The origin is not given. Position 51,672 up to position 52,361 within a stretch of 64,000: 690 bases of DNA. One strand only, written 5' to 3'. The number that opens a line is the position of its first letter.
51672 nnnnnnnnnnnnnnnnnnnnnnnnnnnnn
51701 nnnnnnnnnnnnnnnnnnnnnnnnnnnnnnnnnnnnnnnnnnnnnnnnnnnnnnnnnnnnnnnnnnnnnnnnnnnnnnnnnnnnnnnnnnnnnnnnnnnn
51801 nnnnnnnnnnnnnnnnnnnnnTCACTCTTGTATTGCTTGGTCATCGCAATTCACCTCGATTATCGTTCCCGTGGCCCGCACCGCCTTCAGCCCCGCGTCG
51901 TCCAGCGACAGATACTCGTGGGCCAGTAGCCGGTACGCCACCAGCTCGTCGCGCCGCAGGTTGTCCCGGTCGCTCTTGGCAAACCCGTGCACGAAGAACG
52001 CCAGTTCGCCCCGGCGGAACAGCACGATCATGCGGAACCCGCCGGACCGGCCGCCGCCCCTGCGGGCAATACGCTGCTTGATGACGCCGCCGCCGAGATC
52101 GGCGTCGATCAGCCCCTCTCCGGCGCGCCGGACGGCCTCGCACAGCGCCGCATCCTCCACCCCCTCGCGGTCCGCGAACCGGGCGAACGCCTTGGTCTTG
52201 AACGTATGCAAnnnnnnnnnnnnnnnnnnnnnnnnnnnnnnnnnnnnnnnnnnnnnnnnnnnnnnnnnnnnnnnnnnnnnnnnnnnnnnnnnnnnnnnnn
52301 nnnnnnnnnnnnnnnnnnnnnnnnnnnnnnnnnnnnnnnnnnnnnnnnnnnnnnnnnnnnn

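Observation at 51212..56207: About 5 kb mosaic insertion splits the conserved rnc-era-recO arrangement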

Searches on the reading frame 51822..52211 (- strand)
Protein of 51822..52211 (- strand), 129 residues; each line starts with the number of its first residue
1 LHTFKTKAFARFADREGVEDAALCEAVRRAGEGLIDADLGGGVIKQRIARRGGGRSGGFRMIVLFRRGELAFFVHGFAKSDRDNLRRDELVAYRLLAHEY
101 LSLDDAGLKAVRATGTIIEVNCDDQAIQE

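Call 3: search_protein_families(library=pfam, proteins=[window:51822-52211:-], max_evalue=0.01)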
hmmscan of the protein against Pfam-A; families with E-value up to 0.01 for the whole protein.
window:51822-52211:- (129 aa): 1 family
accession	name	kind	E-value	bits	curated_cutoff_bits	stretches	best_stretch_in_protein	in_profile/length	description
PF06296.18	RelE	-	5e-43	146.6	27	1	1-120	1-120/120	RelE toxin of RelE / RelB toxin-antitoxin system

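Call 6: search_protein_families(library=padloc, proteins=[window:51822-52211:-], max_evalue=0.01)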
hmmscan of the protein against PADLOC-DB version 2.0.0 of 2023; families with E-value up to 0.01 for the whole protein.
window:51822-52211:- (129 aa): 0 families

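Call 7: search_protein_families(library=ncbifam, proteins=[window:51822-52211:-], max_evalue=0.01)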
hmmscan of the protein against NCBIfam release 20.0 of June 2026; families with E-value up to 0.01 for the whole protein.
window:51822-52211:- (129 aa): 0 families

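Call 46: find_homologous_proteins(query=window:51822-52211:-, max_evalue=1e-10)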
Query window:51822-52211:- (129 aa): 7941 proteins with E <= 1e-10 among 8000 candidates; the best 120 are listed.
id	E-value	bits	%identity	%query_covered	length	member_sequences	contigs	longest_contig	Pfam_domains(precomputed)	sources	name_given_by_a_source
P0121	8.5e-77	273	100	100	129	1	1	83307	PF06296.19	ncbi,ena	-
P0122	1.3e-75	269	98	100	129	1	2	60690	PF06296.19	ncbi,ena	-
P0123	6.0e-70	251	95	100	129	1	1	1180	PF06296.19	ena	-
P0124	6.0e-67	241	91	100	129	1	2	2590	PF06296.19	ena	-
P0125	9.1e-67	241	89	100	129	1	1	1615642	PF06296.19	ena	-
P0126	9.9e-65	234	88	100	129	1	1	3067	PF06296.19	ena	-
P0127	3.6e-64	232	87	100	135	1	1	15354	PF06296.19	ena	-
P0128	8.5e-64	231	86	100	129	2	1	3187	PF06296.19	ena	-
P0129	1.5e-63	230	85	100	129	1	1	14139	PF06296.19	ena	-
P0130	1.7e-63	230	86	100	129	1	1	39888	PF06296.19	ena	-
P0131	2.1e-63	230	85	100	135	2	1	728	PF06296.19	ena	-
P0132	2.1e-63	230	87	100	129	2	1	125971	PF06296.19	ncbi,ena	-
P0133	3.2e-63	229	85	100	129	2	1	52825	PF06296.19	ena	-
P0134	1.9e-62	227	84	100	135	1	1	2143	PF06296.19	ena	-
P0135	1.9e-62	227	84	100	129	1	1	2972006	PF06296.19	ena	-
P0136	2.1e-62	227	84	100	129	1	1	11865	PF06296.19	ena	-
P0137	3.9e-62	226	84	100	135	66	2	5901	PF06296.19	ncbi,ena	-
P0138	3.9e-62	226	84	100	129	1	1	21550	PF06296.19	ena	-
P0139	4.6e-62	226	84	100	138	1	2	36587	PF06296.19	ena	-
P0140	7.6e-62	225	83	100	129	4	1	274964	PF06296.19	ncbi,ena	-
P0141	1.4e-61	224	84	100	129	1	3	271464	PF06296.19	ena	-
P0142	1.6e-61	224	81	100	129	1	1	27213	PF06296.19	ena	-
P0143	1.8e-61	224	81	100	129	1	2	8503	PF06296.19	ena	-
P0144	3.2e-61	223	84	100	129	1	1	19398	PF06296.19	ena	-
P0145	3.8e-61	223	83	100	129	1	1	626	PF06296.19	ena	-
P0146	4.4e-61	222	82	100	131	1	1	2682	PF06296.19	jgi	-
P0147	4.8e-61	222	85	98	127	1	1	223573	PF06296.19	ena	-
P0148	6.5e-61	222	82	100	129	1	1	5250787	PF06296.19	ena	-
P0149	7.6e-61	222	83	100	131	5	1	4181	PF06296.19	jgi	-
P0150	8.6e-61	221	83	100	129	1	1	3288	PF06296.19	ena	-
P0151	9.0e-61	221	84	98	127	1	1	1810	PF06296.19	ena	-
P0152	9.9e-61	221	81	100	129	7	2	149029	PF06296.19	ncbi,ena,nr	ncbi:MAG: type II toxin-antitoxin system RelE/ParE family toxin [Rhodospirillaceae bacterium]|nr:typ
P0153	1.1e-60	221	84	100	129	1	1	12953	PF06296.19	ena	-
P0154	1.2e-60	221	83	98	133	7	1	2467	PF06296.19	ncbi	-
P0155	1.3e-60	221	83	100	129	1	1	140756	PF06296.19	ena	-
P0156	1.5e-60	221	81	100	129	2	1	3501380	PF06296.19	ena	-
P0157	1.6e-60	221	81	100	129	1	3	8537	PF06296.19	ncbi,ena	-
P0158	1.6e-60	221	82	100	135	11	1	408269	PF06296.19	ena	-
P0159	1.7e-60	221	82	100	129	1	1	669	PF06296.19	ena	-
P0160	2.2e-60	220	82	100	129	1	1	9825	PF06296.19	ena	-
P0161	2.2e-60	220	82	100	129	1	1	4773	PF06296.19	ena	-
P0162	2.4e-60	220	81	100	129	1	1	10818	PF06296.19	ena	-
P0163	2.7e-60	220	81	100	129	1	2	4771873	PF06296.19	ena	-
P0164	2.8e-60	220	81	100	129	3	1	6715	PF06296.19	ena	-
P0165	2.9e-60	220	82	100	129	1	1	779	PF06296.19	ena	-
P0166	3.1e-60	220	80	100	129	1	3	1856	PF06296.19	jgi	-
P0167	3.9e-60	219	83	100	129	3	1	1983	PF06296.19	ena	-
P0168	4.8e-60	219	84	100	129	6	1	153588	PF06296.19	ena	-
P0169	5.0e-60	219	83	100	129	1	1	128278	PF06296.19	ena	-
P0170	5.7e-60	219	81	100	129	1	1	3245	PF06296.19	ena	-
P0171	5.8e-60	219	85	96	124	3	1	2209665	PF06296.19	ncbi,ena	-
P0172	6.2e-60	219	81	100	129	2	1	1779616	PF06296.19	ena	-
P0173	7.1e-60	219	82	100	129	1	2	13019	PF06296.19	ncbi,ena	-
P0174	7.8e-60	218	83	98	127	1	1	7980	PF06296.19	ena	-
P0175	8.2e-60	218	82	100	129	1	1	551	PF06296.19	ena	-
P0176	1.2e-59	218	83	100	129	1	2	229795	PF06296.19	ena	-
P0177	1.4e-59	218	81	100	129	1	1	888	PF06296.19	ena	-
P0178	1.6e-59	217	80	100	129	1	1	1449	PF06296.19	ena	-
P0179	1.8e-59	217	83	98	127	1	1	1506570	PF06296.19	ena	-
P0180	2.1e-59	217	83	100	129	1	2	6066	PF06296.19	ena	-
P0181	2.1e-59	217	81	100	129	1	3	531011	PF06296.19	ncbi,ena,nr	ncbi:MAG: type II toxin-antitoxin system RelE/ParE family toxin [Paracoccaceae bacterium]|nr:type II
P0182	2.2e-59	217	81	100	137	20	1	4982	PF06296.19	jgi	-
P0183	2.6e-59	217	81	100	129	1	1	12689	PF06296.19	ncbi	-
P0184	2.8e-59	217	82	100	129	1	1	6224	PF06296.19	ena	-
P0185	2.9e-59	217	83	98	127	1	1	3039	PF06296.19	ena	-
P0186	3.1e-59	216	81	100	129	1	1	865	PF06296.19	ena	-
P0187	4.2e-59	216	81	100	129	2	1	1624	PF06296.19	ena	-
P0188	4.5e-59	216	81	100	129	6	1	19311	PF06296.19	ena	-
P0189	4.8e-59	216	80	100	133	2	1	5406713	PF06296.19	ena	-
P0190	4.9e-59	216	83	98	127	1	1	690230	PF06296.19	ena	-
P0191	5.5e-59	216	80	100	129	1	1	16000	PF06296.19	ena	-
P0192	6.2e-59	215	81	100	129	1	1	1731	PF06296.19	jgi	-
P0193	6.5e-59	215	81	100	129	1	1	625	PF06296.19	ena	-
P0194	7.3e-59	215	80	100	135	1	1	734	PF06296.19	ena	-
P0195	8.8e-59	215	83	98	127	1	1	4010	PF06296.19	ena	-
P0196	9.3e-59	215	80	100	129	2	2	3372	PF06296.19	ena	-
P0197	9.4e-59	215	81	100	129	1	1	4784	PF06296.19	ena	-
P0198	1.1e-58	215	80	100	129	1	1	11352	PF06296.19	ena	-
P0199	1.2e-58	215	79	100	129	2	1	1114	PF06296.19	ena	-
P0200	1.4e-58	214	83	99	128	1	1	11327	PF06296.19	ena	-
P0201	1.4e-58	214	80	100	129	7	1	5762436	PF06296.19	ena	-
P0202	1.6e-58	214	80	98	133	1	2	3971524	PF06296.19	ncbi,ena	-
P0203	1.7e-58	214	79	100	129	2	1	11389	PF06296.19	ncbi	-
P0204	1.7e-58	214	81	100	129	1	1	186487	PF06296.19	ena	-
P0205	1.9e-58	214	83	98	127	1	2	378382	PF06296.19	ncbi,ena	-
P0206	1.9e-58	214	81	100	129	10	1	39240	PF06296.19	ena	-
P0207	2.1e-58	214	83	98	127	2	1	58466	PF06296.19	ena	-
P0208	2.1e-58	214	80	100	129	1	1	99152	PF06296.19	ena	-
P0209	2.1e-58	214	79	100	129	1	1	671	PF06296.19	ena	-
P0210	2.1e-58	214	81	98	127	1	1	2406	PF06296.19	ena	-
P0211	2.6e-58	213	80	100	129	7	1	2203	PF06296.19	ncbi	-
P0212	2.7e-58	213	79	100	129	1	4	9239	PF06296.19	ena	-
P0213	3.1e-58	213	79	98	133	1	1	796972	PF06296.19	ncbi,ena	-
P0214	3.3e-58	213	80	100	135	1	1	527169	PF06296.19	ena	-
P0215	3.5e-58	213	78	100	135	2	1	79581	PF06296.19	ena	-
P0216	3.8e-58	213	80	100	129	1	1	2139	PF06296.19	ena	-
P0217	4.0e-58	213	80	98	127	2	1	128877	PF06296.19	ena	-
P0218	4.0e-58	213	80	100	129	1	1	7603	PF06296.19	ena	-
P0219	4.0e-58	213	82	98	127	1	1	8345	PF06296.19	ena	-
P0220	4.1e-58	213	80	100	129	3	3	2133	PF06296.19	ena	-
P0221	4.3e-58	213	81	98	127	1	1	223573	PF06296.19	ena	-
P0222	4.4e-58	213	79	100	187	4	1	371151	PF06296.19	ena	-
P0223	4.6e-58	213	79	100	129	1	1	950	PF06296.19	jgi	jgi:hypothetical protein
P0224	4.6e-58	213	79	100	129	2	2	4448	PF06296.19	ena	-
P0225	5.3e-58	212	80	98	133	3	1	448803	PF06296.19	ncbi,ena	-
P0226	5.6e-58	212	80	100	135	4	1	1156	PF06296.19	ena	-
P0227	5.7e-58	212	81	100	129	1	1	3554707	PF06296.19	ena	-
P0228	5.9e-58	212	83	98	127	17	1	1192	PF06296.19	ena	-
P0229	6.2e-58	212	78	100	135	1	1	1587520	PF06296.19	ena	-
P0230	7.2e-58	212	80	100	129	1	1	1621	PF06296.19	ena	-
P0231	7.3e-58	212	77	100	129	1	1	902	PF06296.19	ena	-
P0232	7.4e-58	212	80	100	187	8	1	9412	PF06296.19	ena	-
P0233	8.5e-58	212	77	100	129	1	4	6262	PF06296.19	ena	-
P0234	8.6e-58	212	81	98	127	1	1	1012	PF06296.19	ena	-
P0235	8.7e-58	212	80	100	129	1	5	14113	PF06296.19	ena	-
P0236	1.0e-57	212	81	100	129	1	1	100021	PF06296.19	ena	-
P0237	1.0e-57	212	78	100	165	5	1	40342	PF06296.19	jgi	-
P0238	1.0e-57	212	79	100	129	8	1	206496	PF06296.19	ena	-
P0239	1.1e-57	211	80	100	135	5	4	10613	PF06296.19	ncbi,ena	-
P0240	1.1e-57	211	80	100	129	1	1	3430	PF06296.19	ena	-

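Call 47: find_encoding_contigs(protein=P0122, flank=8000, max_places=3)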
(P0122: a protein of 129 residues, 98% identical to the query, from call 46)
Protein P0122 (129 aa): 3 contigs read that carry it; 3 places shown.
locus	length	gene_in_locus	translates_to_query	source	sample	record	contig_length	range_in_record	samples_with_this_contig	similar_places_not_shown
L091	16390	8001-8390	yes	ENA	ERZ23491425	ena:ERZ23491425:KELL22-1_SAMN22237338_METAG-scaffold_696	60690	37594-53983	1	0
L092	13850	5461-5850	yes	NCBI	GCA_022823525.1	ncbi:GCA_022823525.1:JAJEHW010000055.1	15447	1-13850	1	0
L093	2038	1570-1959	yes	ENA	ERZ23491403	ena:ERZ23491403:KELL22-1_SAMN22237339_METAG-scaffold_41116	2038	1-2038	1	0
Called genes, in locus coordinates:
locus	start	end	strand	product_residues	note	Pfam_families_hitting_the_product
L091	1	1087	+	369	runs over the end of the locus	PF00528:BPD_transp_1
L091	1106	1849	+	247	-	PF00005:ABC_tran, PF02463:SMC_N, PF09818:ABC_ATPase (faint), PF13304:AAA_21 (weak)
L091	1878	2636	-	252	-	-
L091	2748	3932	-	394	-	PF00108:Thiolase_N, PF02803:Thiolase_C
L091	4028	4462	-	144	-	PF13194:DUF4010 (faint)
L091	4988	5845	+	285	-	PF10502:Peptidase_S26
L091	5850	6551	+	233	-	PF14622:Ribonucleas_3_3, PF00636:Ribonuclease_3, PF00035:dsrm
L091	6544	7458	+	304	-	PF00009:GTP_EFTU (faint), PF01926:MMR_HSR1, PF02421:FeoB_N, PF03193:RsgA_GTPase (faint), PF00350:Dynamin_N (faint), PF07650:KH_2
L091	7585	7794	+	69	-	-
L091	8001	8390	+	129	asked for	PF06296:RelE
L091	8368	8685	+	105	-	PF01381:HTH_3 (weak)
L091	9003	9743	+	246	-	PF11967:RecO_N, PF02565:RecO_C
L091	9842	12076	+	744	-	PF00521:DNA_topoisoIV, PF03989:DNA_gyraseA_C (faint)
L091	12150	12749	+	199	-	PF02632:BioY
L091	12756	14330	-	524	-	PF06808:DctM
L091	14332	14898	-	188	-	PF04290:DctQ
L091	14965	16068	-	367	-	PF03480:DctP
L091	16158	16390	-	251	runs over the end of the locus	PF04376:ATE_N, PF04377:ATE_C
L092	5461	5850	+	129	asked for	PF06296:RelE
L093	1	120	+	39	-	?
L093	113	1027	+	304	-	PF00009:GTP_EFTU (faint), PF01926:MMR_HSR1, PF02421:FeoB_N, PF03193:RsgA_GTPase (faint), PF00350:Dynamin_N (faint), PF07650:KH_2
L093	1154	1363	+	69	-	-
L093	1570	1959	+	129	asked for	PF06296:RelE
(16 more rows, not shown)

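Call 48: find_encoding_contigs(protein=P0125, flank=8000, max_places=3)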
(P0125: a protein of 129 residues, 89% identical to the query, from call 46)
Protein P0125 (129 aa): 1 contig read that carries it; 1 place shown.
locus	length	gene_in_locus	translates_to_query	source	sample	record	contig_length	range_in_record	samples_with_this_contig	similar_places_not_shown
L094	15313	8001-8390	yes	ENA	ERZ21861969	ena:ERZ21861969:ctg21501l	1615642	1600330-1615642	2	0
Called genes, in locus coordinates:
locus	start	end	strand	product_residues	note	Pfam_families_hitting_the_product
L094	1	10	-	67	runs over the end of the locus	-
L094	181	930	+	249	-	PF02899:Phage_int_SAM_1 (faint)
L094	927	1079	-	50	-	-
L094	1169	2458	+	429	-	-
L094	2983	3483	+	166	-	-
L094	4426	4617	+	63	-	-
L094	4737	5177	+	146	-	PF00436:SSB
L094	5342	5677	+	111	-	PF14216:DUF4326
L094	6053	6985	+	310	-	PF10686:YAcAr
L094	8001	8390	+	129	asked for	PF06296:RelE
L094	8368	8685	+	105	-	PF01381:HTH_3 (weak)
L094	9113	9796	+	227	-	PF01548:DEDD_Tnp_IS110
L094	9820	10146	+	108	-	PF02371:Transposase_20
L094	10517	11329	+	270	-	PF13340:DUF4096, PF01609:DDE_Tnp_1, PF13586:DDE_Tnp_1_2 (weak)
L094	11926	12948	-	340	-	PF00005:ABC_tran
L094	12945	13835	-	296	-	PF00528:BPD_transp_1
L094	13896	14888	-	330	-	PF04069:OpuAC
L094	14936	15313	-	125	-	?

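Call 49: find_encoding_contigs(protein=P0132, flank=8000, max_places=3)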
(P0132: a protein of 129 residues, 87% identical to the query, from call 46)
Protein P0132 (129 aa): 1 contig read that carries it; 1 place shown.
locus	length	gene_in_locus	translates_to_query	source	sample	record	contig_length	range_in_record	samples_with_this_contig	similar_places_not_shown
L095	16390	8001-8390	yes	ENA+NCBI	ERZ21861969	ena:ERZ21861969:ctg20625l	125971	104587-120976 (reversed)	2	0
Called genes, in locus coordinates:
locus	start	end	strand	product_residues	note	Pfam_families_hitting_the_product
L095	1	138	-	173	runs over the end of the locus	PF08808:RES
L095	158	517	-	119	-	PF09722:Xre_MbcA_ParS_C (faint)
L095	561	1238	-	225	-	-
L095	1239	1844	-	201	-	-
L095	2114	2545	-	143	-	-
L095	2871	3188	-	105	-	PF05016:ParE_toxin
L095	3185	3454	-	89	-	-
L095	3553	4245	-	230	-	PF14659:Phage_int_SAM_3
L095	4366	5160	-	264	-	PF01609:DDE_Tnp_1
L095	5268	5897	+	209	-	-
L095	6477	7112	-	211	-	-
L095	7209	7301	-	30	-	-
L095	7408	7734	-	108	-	-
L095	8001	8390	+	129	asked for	PF06296:RelE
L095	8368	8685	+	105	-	PF01381:HTH_3 (weak)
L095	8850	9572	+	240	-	-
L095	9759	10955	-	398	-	PF13356:Arm-DNA-bind_3, PF14659:Phage_int_SAM_3 (weak), PF00589:Phage_integrase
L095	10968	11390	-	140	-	PF00589:Phage_integrase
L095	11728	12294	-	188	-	-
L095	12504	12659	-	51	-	-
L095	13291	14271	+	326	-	PF04754:Transposase_31, PF14261:DUF4351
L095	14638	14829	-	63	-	PF07927:HicA_toxin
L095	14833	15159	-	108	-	PF08972:DUF1902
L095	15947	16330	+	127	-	-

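Call 54: find_encoding_contigs(protein=P0121, flank=10000, max_places=4)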
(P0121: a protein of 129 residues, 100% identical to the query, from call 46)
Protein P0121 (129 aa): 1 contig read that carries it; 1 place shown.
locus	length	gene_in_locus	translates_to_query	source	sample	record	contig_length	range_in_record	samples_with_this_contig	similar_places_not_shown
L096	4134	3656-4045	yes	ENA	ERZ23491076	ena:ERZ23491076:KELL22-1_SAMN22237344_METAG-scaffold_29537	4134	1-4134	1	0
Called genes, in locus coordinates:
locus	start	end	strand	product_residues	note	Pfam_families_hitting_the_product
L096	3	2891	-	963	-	?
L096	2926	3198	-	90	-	-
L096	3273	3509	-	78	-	PF02604:PhdYeFM_antitox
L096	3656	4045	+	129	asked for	PF06296:RelE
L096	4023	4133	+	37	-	?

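Call 57: search_protein_families(library=padloc, proteins=[L091:7585-7791:+], max_evalue=0.01)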
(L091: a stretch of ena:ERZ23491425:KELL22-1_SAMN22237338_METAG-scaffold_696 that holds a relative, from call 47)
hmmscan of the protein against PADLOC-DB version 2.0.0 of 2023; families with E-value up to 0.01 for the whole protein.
L091:7585-7791:+ (69 aa): 0 families

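Call 58: search_protein_families(library=ncbifam, proteins=[L091:7585-7791:+], max_evalue=0.01)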
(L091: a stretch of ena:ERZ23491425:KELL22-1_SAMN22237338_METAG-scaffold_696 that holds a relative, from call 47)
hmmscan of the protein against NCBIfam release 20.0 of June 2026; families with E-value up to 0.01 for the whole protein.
L091:7585-7791:+ (69 aa): 0 families
